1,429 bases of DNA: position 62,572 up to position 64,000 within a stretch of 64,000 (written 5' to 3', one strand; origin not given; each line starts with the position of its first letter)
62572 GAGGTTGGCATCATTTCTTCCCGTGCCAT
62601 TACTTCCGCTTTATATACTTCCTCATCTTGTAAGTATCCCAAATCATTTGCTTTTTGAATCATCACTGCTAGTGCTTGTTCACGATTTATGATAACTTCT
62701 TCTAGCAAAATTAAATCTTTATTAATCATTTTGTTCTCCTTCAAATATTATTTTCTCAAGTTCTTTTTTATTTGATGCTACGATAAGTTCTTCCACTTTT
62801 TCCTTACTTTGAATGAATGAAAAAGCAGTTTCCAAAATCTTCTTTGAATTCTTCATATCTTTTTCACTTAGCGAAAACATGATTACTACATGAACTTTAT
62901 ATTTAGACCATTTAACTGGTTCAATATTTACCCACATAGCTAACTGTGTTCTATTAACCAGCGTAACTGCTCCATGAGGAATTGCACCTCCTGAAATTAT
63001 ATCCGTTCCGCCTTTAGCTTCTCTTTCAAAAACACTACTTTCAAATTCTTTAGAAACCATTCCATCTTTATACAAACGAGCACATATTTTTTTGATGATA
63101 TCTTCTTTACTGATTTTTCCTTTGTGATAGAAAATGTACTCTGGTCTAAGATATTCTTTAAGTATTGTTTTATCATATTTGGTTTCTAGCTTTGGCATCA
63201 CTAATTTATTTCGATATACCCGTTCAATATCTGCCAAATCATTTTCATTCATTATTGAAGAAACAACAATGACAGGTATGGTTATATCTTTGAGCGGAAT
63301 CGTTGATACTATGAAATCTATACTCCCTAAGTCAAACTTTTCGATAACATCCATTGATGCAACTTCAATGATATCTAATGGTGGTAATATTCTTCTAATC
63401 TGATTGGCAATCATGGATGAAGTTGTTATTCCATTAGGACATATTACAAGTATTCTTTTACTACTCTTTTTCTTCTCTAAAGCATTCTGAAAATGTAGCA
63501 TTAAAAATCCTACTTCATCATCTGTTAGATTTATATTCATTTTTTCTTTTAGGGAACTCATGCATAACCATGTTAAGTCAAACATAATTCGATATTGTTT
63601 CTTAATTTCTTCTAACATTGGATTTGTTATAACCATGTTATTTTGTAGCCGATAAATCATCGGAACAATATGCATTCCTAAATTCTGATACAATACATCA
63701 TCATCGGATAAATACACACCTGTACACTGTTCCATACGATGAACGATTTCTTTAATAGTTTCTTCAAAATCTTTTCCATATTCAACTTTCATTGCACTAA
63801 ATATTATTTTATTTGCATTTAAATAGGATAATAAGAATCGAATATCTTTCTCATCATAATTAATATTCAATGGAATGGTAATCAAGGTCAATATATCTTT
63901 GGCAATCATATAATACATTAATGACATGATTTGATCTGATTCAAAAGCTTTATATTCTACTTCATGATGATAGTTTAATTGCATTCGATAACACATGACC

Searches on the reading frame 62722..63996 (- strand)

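Call 36: search_protein_families(library=pfam, proteins=[window:62722-63996:-], max_evalue=0.00001)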
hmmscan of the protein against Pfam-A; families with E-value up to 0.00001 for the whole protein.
window:62722-63996:- (424 aa): 3 families
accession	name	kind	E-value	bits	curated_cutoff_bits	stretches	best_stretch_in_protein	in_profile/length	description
PF00874.25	PRD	-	8e-25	87.4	23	1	82-172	1-90/90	PRD domain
PF00359.27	PTS_EIIA_2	-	7.8e-24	84.7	27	1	282-418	2-142/144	Phosphoenolpyruvate-dependent sugar phosphotransferase system, EIIA 2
PF02302.22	PTS_IIB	-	4.3e-06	27.7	23.6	0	181-253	1-83/90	PTS system, Lactose/Cellobiose specific IIB subunit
